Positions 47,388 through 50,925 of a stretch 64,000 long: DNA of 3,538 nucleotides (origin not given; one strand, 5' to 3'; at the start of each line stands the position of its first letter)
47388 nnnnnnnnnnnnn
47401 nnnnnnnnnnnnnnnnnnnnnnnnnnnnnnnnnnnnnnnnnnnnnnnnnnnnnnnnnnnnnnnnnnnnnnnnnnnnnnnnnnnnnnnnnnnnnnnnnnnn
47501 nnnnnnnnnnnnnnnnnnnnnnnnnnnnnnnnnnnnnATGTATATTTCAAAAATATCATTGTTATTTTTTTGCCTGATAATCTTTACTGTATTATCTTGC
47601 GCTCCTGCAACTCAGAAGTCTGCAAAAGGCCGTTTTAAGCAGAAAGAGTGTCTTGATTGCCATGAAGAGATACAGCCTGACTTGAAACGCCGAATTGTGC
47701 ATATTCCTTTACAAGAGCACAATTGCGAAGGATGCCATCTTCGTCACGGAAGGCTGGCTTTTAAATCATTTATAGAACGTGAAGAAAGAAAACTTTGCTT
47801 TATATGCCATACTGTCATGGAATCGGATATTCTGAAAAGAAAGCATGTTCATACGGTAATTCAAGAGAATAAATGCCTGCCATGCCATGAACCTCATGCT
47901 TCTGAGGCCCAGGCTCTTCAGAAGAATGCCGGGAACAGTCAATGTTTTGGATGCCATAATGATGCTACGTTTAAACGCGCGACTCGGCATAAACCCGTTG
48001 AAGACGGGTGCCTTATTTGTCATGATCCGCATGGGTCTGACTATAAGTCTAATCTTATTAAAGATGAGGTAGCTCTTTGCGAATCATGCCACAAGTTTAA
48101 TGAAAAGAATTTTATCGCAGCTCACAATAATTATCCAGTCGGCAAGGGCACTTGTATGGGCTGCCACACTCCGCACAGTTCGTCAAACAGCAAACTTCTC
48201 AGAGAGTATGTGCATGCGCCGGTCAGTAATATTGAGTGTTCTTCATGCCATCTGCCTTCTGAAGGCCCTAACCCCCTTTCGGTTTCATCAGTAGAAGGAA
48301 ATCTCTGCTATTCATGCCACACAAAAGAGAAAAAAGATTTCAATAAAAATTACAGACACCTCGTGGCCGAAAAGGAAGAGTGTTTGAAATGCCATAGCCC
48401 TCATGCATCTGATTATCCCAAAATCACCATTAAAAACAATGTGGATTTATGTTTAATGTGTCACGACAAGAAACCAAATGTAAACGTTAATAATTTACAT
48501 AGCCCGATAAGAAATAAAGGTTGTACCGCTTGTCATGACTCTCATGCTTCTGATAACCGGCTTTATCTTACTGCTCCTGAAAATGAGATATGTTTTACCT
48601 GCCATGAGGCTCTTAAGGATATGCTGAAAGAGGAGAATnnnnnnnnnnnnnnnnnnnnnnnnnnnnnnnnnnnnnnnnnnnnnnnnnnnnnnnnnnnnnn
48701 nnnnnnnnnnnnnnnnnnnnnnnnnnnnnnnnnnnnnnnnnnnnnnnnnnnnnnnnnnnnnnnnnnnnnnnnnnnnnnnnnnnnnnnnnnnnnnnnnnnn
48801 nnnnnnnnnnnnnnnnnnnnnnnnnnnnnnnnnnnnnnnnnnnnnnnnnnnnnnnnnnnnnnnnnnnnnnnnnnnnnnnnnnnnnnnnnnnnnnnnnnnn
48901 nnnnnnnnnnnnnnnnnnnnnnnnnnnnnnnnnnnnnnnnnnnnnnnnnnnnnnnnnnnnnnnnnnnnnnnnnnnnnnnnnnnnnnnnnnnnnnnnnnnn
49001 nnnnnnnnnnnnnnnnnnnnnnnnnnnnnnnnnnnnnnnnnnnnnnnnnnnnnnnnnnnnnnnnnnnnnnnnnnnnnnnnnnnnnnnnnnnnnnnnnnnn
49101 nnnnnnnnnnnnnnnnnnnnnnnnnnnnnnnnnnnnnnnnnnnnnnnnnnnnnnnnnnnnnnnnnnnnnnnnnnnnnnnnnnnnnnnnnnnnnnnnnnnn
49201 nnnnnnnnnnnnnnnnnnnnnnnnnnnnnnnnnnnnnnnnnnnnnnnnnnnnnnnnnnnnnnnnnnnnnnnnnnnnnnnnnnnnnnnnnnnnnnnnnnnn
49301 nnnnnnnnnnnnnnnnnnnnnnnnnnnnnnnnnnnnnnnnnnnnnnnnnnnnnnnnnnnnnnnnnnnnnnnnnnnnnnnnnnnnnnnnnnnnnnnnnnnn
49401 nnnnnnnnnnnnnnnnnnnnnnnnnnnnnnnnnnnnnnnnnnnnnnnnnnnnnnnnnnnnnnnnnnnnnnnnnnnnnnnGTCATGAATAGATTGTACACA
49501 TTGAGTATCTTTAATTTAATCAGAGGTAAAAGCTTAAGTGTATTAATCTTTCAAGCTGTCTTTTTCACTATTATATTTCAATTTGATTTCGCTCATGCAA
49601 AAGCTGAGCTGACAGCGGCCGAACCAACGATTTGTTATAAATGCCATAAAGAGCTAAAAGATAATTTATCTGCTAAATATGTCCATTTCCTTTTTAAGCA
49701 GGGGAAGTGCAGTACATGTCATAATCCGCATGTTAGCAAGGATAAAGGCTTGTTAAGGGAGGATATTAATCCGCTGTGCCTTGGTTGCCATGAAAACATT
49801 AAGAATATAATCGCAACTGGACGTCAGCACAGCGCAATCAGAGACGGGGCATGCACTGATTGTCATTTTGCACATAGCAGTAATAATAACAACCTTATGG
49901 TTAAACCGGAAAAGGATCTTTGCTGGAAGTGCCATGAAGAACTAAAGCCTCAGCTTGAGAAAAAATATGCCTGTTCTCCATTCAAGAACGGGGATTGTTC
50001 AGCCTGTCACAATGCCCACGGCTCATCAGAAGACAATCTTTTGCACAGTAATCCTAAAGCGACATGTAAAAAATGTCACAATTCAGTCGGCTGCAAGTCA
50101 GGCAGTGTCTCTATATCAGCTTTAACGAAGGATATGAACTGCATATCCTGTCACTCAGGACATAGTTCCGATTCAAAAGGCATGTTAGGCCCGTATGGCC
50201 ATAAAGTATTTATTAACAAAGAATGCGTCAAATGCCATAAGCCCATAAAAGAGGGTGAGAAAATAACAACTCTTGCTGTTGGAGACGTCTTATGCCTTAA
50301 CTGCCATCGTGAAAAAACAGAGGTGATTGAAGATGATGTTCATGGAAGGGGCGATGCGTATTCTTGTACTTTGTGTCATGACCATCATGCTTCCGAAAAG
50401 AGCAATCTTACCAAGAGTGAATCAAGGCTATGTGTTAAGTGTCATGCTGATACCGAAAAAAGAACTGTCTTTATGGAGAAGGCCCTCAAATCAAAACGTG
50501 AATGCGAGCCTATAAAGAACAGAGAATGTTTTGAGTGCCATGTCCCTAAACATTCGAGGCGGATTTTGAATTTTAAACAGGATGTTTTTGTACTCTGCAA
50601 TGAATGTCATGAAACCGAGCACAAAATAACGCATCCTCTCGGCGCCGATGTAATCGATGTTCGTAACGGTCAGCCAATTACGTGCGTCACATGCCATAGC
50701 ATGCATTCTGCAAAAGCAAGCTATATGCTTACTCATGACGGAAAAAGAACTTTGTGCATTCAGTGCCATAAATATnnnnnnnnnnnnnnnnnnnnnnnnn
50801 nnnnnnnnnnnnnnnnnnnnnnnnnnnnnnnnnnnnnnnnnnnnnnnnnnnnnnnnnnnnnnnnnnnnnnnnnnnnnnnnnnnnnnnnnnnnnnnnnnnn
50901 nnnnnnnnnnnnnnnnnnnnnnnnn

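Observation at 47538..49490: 26-heme cytochrome built entirely from 13 tandem doubled-CXXCH units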

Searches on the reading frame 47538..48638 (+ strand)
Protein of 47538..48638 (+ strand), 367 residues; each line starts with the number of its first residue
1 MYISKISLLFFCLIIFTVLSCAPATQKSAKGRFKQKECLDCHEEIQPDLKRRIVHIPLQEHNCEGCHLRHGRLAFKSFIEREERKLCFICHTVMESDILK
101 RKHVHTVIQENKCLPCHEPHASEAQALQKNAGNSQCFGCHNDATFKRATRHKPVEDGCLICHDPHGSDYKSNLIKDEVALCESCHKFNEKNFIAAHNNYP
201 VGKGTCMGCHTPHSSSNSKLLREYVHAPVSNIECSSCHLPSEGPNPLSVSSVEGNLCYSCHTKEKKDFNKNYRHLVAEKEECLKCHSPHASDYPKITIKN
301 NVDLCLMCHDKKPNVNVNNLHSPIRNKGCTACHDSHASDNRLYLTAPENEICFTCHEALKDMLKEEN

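Call 98: find_related_loci(query=A5, collection=metagenome_contigs, flank=10000)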
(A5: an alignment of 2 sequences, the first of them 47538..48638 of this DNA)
Query A5 (367 aa) in metagenome_contigs; peptide patterns used: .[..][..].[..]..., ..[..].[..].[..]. (x = any residue, [..] = any of these).
162 stretches matched a pattern; 30 encode a relative of the query (tblastn E <= 1e-3); 30 distinct loci.
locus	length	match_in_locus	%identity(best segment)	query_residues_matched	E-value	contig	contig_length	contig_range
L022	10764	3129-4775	54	6-367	2e-131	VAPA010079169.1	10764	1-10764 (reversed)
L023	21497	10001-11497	53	6-365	5e-130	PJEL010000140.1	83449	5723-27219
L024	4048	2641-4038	53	24-366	1e-121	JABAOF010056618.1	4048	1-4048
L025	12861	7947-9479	46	1-367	8e-114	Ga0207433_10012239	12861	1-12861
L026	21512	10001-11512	47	8-367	9e-112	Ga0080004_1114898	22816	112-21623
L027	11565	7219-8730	47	8-367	2e-111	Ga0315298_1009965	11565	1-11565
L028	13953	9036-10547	47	8-367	2e-111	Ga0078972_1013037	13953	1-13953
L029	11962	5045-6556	47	8-367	2e-111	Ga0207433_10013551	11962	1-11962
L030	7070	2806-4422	40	22-367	4e-77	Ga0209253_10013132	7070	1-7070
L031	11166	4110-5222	39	2-367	5e-77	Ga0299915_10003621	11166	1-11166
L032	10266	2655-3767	39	2-367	5e-77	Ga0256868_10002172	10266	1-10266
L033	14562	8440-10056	40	22-367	2e-76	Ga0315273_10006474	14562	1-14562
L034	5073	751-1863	38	3-367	1e-76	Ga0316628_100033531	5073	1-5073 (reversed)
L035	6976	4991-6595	40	27-366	2e-75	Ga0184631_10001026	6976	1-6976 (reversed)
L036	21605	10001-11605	40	27-367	1e-75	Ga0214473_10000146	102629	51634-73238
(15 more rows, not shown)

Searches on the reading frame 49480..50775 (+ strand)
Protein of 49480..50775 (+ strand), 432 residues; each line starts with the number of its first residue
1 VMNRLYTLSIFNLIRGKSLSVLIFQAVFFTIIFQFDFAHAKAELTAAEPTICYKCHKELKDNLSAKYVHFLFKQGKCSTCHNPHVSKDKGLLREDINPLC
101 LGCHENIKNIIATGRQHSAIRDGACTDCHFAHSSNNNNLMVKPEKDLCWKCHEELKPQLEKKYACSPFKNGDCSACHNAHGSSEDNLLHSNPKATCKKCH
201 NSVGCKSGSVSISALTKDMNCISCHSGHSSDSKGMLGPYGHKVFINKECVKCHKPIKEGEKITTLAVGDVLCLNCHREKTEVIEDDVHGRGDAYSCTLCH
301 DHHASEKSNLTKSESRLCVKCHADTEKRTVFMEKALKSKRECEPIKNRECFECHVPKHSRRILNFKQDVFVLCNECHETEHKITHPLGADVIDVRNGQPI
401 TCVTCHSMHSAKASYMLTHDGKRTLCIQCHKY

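Call 4: search_protein_families(library=pfam, proteins=[window:49480-50775:+], max_evalue=0.01)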
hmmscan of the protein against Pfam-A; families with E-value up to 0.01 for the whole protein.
window:49480-50775:+ (432 aa): 6 families
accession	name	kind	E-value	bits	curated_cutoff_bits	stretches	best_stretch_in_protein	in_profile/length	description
PF09699.15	Paired_CXXCH_1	-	1.1e-65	217.4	20.6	8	69-107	1-39/41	Doubled CXXCH motif (Paired_CXXCH_1)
PF14522.11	Cytochrome_C7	-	2.7e-15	56.4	24.8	2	246-301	13-67/67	Cytochrome c7 and related cytochrome c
PF14537.11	Cytochrom_c3_2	-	2.8e-15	57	25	3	74-153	6-79/79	Cytochrome c3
PF22678.1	Cytochrom_c_NrfB-like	-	1.9e-08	35.1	27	0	39-89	24-73/89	Cytochrome c-type protein NrfB-like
PF02085.21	Cytochrom_CIII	-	3.7e-07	30.9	22.9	1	240-322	24-101/101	Class III cytochrome C family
PF22113.1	Mtrc-MtrF_II-IV_dom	-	0.00013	22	30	0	193-361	6-170/176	Outer membrane cytochrome MtrC/MtrF-like, domains II/IV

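Call 5: search_protein_families(library=ncbifam, proteins=[window:49480-50775:+], max_evalue=0.01)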
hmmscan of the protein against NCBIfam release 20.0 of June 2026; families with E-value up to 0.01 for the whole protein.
window:49480-50775:+ (432 aa): 8 families
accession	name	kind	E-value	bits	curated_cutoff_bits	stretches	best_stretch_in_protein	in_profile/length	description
TIGR01905.1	paired_CXXCH_1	subfamily_domain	8.7e-64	211.2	25.2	7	72-106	4-38/41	doubled CXXCH domain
TIGR03508.1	decahem_SO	subfamily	2.5e-38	132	192.2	3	94-237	67-208/258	DmsE family decaheme c-type cytochrome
NF041028.1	decahem_GSU2203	exception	1.3e-32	113.3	325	5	96-186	100-190/317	GSU2203 family decaheme c-type cytochrome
TIGR03153.1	cytochr_NrfH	equivalog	4.4e-10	39.8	134.2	2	26-155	6-136/138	cytochrome c nitrite reductase small subunit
NF045713.1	CxxCH_16_HmcA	equivalog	4.7e-10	38.7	400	2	220-392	113-267/541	sulfate respiration complex hexadecaheme cytochrome HmcA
NF045722.1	c3_cytochr_TmcA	equivalog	5.2e-08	32.8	114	0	37-108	46-114/125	acidic tetraheme cytochrome c3 TmcA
NF008659.0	PRK11659.1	equivalog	5.4e-08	32.8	184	1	365-411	41-87/188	cytochrome c nitrite reductase pentaheme subunit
TIGR03146.1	cyt_nit_nrfB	equivalog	5.8e-08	33.1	166.6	1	364-410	5-51/145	cytochrome c nitrite reductase pentaheme subunit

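Call 102: search_protein_representatives(protein=window:49483-50775:+)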
Query: 431 residues. Proteins with E-value up to 0.001 (for the whole library): 4352; up to 1e-10: 1806; up to 1e-30: 360. The best 150 are listed.
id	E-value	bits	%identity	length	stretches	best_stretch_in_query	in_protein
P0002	2.0e-145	501.5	37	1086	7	63-206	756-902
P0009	3.4e-136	471.1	35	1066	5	42-430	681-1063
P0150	6.6e-130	450.4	33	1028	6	45-429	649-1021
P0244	8.5e-122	423.6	48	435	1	25-430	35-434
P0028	1.3e-117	409.8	31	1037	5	45-429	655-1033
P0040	3.2e-113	395.4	33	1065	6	41-429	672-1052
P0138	1.1e-109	383.8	34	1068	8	65-254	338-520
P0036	7.0e-109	381.1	32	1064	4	41-429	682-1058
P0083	6.2e-98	345.0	31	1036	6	46-430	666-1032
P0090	3.3e-96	339.3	32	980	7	27-259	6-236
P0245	1.4e-89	317.5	43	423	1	46-430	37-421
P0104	1.5e-89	317.4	35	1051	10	42-201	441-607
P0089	1.3e-88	314.3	35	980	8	68-323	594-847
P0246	6.6e-88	312.0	41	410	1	36-430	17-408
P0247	1.7e-87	310.6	34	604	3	116-430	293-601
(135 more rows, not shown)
